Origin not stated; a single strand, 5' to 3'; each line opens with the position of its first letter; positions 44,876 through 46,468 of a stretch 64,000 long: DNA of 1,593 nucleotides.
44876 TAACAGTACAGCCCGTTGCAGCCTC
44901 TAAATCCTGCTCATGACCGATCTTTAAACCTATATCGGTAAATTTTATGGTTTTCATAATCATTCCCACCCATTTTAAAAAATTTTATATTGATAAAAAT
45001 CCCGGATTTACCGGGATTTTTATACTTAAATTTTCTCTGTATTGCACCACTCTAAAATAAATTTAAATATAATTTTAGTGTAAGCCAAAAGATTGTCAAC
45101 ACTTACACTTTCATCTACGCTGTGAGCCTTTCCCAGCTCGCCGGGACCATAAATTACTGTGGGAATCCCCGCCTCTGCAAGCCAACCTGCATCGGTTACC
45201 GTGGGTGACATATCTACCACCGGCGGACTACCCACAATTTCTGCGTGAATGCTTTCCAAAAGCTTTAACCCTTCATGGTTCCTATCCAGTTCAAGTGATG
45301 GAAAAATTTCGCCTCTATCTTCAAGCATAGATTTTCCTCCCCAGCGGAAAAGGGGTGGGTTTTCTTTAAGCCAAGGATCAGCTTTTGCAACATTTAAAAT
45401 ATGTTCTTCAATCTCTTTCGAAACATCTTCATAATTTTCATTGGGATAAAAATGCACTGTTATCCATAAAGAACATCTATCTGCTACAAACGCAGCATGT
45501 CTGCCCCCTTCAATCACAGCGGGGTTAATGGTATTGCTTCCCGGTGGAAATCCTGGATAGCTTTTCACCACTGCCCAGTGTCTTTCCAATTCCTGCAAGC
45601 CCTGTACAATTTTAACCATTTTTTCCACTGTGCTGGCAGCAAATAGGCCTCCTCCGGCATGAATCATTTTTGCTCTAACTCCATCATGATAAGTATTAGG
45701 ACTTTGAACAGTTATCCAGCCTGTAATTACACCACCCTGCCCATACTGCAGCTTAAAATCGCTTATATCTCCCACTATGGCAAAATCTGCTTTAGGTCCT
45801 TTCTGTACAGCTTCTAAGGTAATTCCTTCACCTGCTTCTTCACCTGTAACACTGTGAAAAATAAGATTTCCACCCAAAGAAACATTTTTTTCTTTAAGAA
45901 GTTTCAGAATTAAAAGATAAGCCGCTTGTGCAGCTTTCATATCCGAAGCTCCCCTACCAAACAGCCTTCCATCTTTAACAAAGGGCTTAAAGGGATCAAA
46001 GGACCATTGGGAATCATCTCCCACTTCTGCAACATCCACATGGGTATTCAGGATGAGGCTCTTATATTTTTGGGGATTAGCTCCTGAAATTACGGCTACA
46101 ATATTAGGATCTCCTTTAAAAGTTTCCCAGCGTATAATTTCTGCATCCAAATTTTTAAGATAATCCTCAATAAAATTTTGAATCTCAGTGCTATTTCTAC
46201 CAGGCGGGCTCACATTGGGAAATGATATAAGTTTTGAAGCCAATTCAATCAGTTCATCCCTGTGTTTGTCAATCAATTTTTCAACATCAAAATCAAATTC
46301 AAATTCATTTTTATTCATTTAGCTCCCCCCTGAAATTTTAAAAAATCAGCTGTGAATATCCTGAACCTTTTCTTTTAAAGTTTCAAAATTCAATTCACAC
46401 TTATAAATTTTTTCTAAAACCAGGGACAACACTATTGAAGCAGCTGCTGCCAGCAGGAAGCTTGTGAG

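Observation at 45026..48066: TPP riboswitch controlling an SSS-family transporter plus a YlmB-like M20 amidohydrolase: candidate thiamine-pyrimidine salvage module with an unusual transporter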

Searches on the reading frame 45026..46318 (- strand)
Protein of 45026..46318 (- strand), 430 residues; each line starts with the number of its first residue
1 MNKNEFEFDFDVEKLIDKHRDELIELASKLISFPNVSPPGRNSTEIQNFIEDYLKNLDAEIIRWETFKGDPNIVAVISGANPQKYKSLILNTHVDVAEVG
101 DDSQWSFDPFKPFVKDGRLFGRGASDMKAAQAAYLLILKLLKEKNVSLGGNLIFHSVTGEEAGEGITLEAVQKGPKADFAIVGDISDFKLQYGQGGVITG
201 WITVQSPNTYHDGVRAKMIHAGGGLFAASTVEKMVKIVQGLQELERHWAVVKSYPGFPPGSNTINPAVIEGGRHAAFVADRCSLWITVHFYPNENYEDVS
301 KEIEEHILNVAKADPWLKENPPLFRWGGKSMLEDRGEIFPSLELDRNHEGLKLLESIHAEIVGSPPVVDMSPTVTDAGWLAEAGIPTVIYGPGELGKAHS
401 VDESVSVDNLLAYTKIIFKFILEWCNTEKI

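Call 4: search_protein_families(library=pfam, proteins=[window:45026-46318:-])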
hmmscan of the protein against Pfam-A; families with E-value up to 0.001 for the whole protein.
window:45026-46318:- (430 aa): 3 families
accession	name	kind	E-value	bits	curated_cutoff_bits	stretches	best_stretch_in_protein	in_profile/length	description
PF01546.33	Peptidase_M20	-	2.9e-27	96.3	24.6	1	89-422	1-205/206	Peptidase family M20/M25/M40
PF07687.19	M20_dimer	-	1.6e-12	47.7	21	1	203-313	12-105/107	Peptidase dimerisation domain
PF04389.22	Peptidase_M28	-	4.3e-05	23.8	21.3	1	72-163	1-69/193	Peptidase family M28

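Call 5: search_protein_families(library=ncbifam, proteins=[window:45026-46318:-])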
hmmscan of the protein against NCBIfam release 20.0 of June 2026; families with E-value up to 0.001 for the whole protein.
window:45026-46318:- (430 aa): 47 families (the best 25 are shown)
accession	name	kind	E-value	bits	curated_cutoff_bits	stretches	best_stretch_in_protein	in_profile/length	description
NF006370.0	PRK08596.1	equivalog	4.8e-200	664.5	412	1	13-429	9-424/425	acetylornithine deacetylase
TIGR01910.1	DapE-ArgE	subfamily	8.8e-102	341.1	217.6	1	24-416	1-373/373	ArgE/DapE family deacylase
NF005373.0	PRK06915.1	equivalog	6.1e-68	229.7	428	1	54-428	47-421/422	peptidase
NF005306.0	PRK06837.1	subfamily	1.4e-55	188.9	376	1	66-429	79-426/427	ArgE/DapE family deacylase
NF006399.0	PRK08651.1-2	equivalog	5.7e-49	167.2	381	1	20-421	3-401/405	succinyl-diaminopimelate desuccinylase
NF009555.0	PRK13004.1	equivalog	1.5e-37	129.4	321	1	12-426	6-397/399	YgeY family selenium metabolism-linked hydrolase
NF005710.0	PRK07522.1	subfamily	4.1e-35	121.7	412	1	20-421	7-385/391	acetylornithine deacetylase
TIGR01892.1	AcOrn-deacetyl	equivalog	4.2e-34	118.2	297.7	1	27-417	3-361/365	acetylornithine deacetylase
NF006400.0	PRK08651.1-3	equivalog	3.4e-33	115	374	1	15-421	4-403/410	succinyl-diaminopimelate desuccinylase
NF009558.0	PRK13013.1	equivalog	2.3e-32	112.2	428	1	14-421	9-420/429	acetylornithine deacetylase/succinyl-diaminopimelate desuccinylase family protein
NF006365.0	PRK08588.1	subfamily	7.5e-31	107.8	289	1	40-423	23-379/383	succinyl-diaminopimelate desuccinylase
NF009557.0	PRK13009.1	equivalog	5.5e-29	101.5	284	1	22-424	4-374/377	succinyl-diaminopimelate desuccinylase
TIGR03526.1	selenium_YgeY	hypoth_equivalog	8.4e-29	100.6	321.5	1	12-416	4-385/395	YgeY family selenium metabolism-linked hydrolase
NF006398.0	PRK08651.1-1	equivalog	7.4e-28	97.6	439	1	12-426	3-401/403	succinyl-diaminopimelate desuccinylase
NF010589.0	PRK13983.1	equivalog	3.6e-27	95.3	333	1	12-169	5-169/409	M20 family metallo-hydrolase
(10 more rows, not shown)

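Call 19: find_homologous_proteins(query=window:45026-46318:-)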
Query window:45026-46318:- (430 aa): 1479 proteins with E <= 0.001 among 8000 candidates; the best 120 are listed.
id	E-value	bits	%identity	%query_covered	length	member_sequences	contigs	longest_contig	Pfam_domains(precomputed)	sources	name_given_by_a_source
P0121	2.5e-260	882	89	98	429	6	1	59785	PF01546.34,PF07687.20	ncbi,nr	ncbi:MAG: acetylornithine deacetylase [Clostridia bacterium]|nr:acetylornithine deacetylase [Clostri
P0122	6.4e-241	818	82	98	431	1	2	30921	PF01546.34,PF04389.23,PF07687.20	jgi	-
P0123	7.2e-241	818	82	98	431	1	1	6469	PF01546.34,PF04389.23,PF07687.20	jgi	-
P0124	3.0e-220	750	75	97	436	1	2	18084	PF01546.34,PF07687.20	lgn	-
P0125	3.2e-219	746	73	98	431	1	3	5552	PF01546.34,PF07687.20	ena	-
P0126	3.6e-218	743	73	99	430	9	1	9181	PF01546.34,PF04389.23,PF07687.20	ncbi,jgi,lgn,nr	ncbi:MAG TPA: acetylornithine deacetylase [Clostridia bacterium]|jgi:acetylornithine deacetylase/suc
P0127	8.3e-217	738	72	100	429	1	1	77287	PF01546.34,PF04389.23,PF07687.20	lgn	-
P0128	1.4e-215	734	73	98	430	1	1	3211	PF01546.34,PF07687.20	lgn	-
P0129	2.5e-214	730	73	96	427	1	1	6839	PF01546.34,PF07687.20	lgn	-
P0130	9.8e-212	722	72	96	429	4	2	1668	PF01546.34,PF07687.20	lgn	-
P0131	2.8e-208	710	72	97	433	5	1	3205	PF01546.34,PF07687.20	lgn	-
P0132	5.8e-208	709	73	96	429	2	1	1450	PF01546.34,PF07687.20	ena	-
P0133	7.6e-206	702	70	97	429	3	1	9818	PF01546.34,PF07687.20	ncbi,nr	ncbi:MAG: acetylornithine deacetylase [Clostridia bacterium]|nr:acetylornithine deacetylase [Clostri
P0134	2.3e-193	661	65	97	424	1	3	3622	PF01546.34,PF07687.20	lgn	-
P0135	5.3e-192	657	65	100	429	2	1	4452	PF01546.34,PF07687.20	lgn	-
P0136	7.9e-186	636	64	100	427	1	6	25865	PF01546.34,PF04389.23,PF07687.20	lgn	-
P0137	6.7e-184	630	64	96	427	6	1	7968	PF01546.34,PF04389.23,PF07687.20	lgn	-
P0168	4.9e-173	594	60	96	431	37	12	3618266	PF01546.34,PF04389.23,PF07687.20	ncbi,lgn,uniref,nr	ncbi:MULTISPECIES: acetylornithine deacetylase [Bacillus]|uniref:acetylornithine deacetylase n=1 Tax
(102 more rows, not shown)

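Call 20: search_solved_structures(query=window:45026-46318:-, max_evalue=1e-10)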
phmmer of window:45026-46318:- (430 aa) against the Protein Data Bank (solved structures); distinct sequences matched with E-value up to 1e-10: 13.
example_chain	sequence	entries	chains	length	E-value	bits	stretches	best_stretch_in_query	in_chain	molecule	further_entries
3pfo_A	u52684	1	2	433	1.5e-24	89.8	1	76-429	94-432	putative acetylornithine deacetylase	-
7uoi_A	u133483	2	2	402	3.6e-20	75.4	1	22-205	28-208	succinyl-diaminopimelate desuccinylase | Probable succinyl-diaminopimelate desuccinylase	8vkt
5vo3_A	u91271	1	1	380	2.3e-16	62.8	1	20-205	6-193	Succinyl-diaminopimelate desuccinylase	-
3ic1_A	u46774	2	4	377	3e-16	62.4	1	20-205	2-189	Succinyl-diaminopimelate desuccinylase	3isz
4h2k_A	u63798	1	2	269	4e-16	62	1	20-185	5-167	Succinyl-diaminopimelate desuccinylase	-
3ct9_A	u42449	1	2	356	5e-14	55.1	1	22-314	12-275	Acetylornithine deacetylase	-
7rsf_A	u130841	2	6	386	8.9e-13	51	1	24-421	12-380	Acetylornithine deacetylase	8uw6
5k8p_A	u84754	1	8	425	2.2e-12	49.7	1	12-426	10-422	5-nitroanthranilic acid aminohydrolase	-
5k8m_A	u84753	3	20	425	4.4e-12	48.7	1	12-426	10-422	5-nitroanthranilic acid aminohydrolase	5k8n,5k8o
4mmo_A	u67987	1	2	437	2.3e-11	46.3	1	28-169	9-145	Sso-CP2 metallo-carboxypetidase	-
7lgp_A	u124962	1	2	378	2.9e-11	46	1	86-190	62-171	Succinyl-diaminopimelate desuccinylase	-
4o23_A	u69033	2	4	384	4.6e-11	45.4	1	22-205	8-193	Succinyl-diaminopimelate desuccinylase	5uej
4ppz_A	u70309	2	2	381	4.8e-11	45.3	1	22-205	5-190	Succinyl-diaminopimelate desuccinylase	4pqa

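Call 21: find_encoding_contigs(protein=P0168, flank=5000, max_places=2)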
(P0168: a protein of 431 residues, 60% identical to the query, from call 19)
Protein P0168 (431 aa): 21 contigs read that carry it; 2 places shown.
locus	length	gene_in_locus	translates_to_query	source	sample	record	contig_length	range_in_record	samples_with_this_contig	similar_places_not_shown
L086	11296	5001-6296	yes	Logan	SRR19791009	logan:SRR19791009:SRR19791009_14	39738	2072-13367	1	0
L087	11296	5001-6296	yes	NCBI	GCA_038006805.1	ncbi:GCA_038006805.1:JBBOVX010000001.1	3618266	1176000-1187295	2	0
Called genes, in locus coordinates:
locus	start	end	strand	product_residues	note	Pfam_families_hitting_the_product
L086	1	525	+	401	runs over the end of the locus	PF02492:cobW, PF07683:CobW_C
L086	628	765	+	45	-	-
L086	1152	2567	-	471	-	PF00083:Sugar_tr, PF07690:MFS_1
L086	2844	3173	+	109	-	-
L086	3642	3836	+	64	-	PF10055:DUF2292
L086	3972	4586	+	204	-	PF14512:TM1586_NiRdase (faint), PF00881:Nitroreductase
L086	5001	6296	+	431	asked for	PF04389:Peptidase_M28 (faint), PF01546:Peptidase_M20, PF07687:M20_dimer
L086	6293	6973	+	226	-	PF03070:TENA_THI-4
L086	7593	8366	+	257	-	PF00702:Hydrolase (faint), PF08282:Hydrolase_3, PF12710:HAD (faint), PF05116:S6PP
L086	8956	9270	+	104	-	PF00253:Ribosomal_S14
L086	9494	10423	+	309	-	PF01297:ZnuA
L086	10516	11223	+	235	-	PF00005:ABC_tran, PF13304:AAA_21 (weak)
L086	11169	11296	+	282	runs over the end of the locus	PF00950:ABC-3, PF01032:FecCD (weak)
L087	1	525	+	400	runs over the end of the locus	PF02492:cobW, PF07683:CobW_C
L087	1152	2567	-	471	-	PF00083:Sugar_tr, PF07690:MFS_1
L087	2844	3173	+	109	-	-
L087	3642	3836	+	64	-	PF10055:DUF2292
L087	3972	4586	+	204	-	PF14512:TM1586_NiRdase (faint), PF00881:Nitroreductase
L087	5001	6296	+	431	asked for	PF04389:Peptidase_M28 (faint), PF01546:Peptidase_M20, PF07687:M20_dimer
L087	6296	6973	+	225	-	PF03070:TENA_THI-4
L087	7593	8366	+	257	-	PF00702:Hydrolase (faint), PF08282:Hydrolase_3, PF12710:HAD (faint), PF05116:S6PP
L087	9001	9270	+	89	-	PF00253:Ribosomal_S14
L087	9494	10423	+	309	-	PF01297:ZnuA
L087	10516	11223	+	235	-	PF00005:ABC_tran, PF13304:AAA_21 (weak)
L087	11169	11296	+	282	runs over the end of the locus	PF00950:ABC-3, PF01032:FecCD (weak)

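Call 23: find_encoding_contigs(protein=P0136, flank=6000, max_places=1)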
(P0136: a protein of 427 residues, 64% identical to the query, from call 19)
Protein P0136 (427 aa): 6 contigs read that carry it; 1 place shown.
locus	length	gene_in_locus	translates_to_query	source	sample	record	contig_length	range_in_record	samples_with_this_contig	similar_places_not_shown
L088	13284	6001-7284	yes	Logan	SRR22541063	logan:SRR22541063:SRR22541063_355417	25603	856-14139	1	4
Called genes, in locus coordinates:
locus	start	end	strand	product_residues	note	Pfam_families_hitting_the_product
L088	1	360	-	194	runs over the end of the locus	PF00589:Phage_integrase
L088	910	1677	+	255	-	PF04199:Cyclase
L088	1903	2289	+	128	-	PF02662:FlpD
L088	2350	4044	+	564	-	PF07905:PucR, PF17853:GGDEF_2, PF09862:DUF2089 (weak), PF13556:HTH_30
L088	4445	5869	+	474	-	PF00474:SSF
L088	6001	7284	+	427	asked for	PF04389:Peptidase_M28 (weak), PF01546:Peptidase_M20, PF07687:M20_dimer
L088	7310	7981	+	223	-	PF03070:TENA_THI-4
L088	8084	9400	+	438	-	PF01979:Amidohydro_1, PF07969:Amidohydro_3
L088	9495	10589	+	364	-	PF02608:Bmp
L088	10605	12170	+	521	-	PF00005:ABC_tran, PF13304:AAA_21 (faint), PF00005:ABC_tran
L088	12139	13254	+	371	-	PF02653:BPD_transp_2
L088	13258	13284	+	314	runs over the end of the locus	PF02653:BPD_transp_2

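Call 24: find_encoding_contigs(protein=P0137, flank=6000, max_places=1)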
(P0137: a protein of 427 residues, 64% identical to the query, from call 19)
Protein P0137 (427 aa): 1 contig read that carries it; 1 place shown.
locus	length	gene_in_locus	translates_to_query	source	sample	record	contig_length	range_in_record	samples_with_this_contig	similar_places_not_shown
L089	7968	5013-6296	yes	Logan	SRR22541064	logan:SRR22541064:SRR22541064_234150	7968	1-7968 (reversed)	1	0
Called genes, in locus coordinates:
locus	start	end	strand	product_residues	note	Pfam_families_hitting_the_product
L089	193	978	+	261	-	PF08543:Phos_pyr_kin, PF00294:PfkB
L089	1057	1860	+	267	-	PF02110:HK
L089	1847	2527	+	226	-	PF02581:TMP-TENI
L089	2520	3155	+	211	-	PF06888:Put_Phosphatase, PF12710:HAD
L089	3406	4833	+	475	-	PF00474:SSF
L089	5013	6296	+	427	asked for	PF04389:Peptidase_M28 (weak), PF01546:Peptidase_M20, PF07687:M20_dimer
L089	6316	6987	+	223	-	PF03070:TENA_THI-4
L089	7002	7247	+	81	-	-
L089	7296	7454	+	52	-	-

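Call 25: find_encoding_contigs(protein=P0122, flank=6000, max_places=1)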
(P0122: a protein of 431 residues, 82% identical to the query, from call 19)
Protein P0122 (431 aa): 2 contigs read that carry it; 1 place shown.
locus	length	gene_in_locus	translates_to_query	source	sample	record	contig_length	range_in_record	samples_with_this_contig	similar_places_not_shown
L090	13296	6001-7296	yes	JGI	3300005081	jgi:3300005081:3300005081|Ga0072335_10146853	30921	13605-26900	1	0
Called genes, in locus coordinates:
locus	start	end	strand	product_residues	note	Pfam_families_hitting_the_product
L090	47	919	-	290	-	PF12686:DUF3800 (weak)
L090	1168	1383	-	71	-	-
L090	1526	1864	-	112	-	-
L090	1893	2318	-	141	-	PF20472:PDDEXK_11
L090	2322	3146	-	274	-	PF02086:MethyltransfD12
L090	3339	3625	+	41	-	-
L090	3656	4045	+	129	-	-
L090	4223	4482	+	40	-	-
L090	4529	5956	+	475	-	PF00474:SSF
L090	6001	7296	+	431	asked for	PF04389:Peptidase_M28 (weak), PF01546:Peptidase_M20, PF07687:M20_dimer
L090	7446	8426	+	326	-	PF03576:Peptidase_S58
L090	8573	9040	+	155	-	PF09419:PGP_phosphatase, PF00702:Hydrolase, PF13242:Hydrolase_like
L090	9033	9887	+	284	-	PF08501:Shikimate_dh_N, PF01488:Shikimate_DH, PF03435:Sacchrp_dh_NADP (weak), PF18317:SDH_C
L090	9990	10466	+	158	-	PF13411:MerR_1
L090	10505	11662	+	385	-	PF01264:Chorismate_synt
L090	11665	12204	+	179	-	PF13238:AAA_18, PF13671:AAA_33, PF01202:SKI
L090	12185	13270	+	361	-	PF00465:Fe-ADH, PF13685:Fe-ADH_2, PF01761:DHQ_synthase, PF24621:DHQS_C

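Call 26: find_encoding_contigs(protein=P0124, flank=6000, max_places=1)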
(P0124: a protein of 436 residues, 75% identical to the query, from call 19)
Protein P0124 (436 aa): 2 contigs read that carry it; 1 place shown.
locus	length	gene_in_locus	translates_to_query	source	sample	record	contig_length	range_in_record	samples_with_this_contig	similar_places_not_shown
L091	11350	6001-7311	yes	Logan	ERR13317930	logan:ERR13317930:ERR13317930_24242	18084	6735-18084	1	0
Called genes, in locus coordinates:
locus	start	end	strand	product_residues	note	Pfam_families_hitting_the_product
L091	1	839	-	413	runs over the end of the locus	PF01168:Ala_racemase_N, PF00842:Ala_racemase_C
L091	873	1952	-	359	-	PF02388:FemAB, PF04339:FemAB_like (faint), PF13480:Acetyltransf_6, PF02388:FemAB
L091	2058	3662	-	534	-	PF06418:CTP_synth_N, PF00117:GATase, PF07722:Peptidase_C26 (faint)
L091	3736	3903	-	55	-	-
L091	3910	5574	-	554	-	PF03485:Arg_tRNA_synt_N, PF00750:tRNA-synt_1d, PF00133:tRNA-synt_1 (faint), PF01406:tRNA-synt_1e (faint), PF09334:tRNA-synt_1g (faint), PF05746:DALR_1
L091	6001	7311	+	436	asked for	PF01546:Peptidase_M20, PF07687:M20_dimer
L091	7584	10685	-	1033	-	PF04313:HSDR_N, PF00270:DEAD, PF04851:ResIII, PF18766:SWI2_SNF2, PF22679:T1R_D3-like, PF12008:EcoR124_C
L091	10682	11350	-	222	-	?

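Call 37: find_encoding_contigs(protein=P0126, flank=5000, max_places=2)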
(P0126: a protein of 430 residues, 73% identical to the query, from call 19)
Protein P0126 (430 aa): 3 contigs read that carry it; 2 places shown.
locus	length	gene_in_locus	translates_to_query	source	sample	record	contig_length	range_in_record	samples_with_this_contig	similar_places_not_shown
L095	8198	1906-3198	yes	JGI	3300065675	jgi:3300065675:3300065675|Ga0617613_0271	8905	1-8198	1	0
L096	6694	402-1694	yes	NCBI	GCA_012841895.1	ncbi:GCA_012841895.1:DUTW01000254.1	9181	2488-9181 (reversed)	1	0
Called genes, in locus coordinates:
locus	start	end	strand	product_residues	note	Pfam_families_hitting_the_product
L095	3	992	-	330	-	?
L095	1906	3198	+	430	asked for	PF04389:Peptidase_M28 (weak), PF01546:Peptidase_M20, PF07687:M20_dimer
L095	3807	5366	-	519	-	PF02653:BPD_transp_2, PF24817:WD40_WDHD1_1st (faint), PF26550:Tricorn_2nd (weak), PF26549:Tricorn_N, PF07676:PD40, PF26550:Tricorn_2nd, PF23381:Beta-prop_IFT122_1st (weak), PF25174:Beta-prop_THOC3 (weak), +3 more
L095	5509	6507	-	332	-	PF04392:ABC_sub_bind, PF13407:Peripla_BP_4 (faint)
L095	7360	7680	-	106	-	-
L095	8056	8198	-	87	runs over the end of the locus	-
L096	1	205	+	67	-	?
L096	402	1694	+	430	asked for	PF04389:Peptidase_M28 (weak), PF01546:Peptidase_M20, PF07687:M20_dimer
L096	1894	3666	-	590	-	PF13490:zf-HC2 (weak), PF24817:WD40_WDHD1_1st (faint), PF00930:DPPIV_N (faint), PF07676:PD40, PF26549:Tricorn_N, PF25174:Beta-prop_THOC3, PF26550:Tricorn_2nd, PF23381:Beta-prop_IFT122_1st (weak), +1 more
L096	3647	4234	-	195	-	PF04542:Sigma70_r2, PF08281:Sigma70_r4_2, PF04545:Sigma70_r4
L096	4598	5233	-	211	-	PF07758:DUF1614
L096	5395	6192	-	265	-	PF14689:SPOB_a, PF02518:HATPase_c, PF14501:HATPase_c_5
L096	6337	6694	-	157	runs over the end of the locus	-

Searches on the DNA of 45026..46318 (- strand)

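Call 65: search_rna_families(source=L088, start=4000, end=4460, threshold=evalue, max_evalue=1)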
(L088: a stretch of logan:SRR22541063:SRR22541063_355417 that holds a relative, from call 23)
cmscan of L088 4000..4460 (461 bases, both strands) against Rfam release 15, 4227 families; matches with E-value up to 1: 0.
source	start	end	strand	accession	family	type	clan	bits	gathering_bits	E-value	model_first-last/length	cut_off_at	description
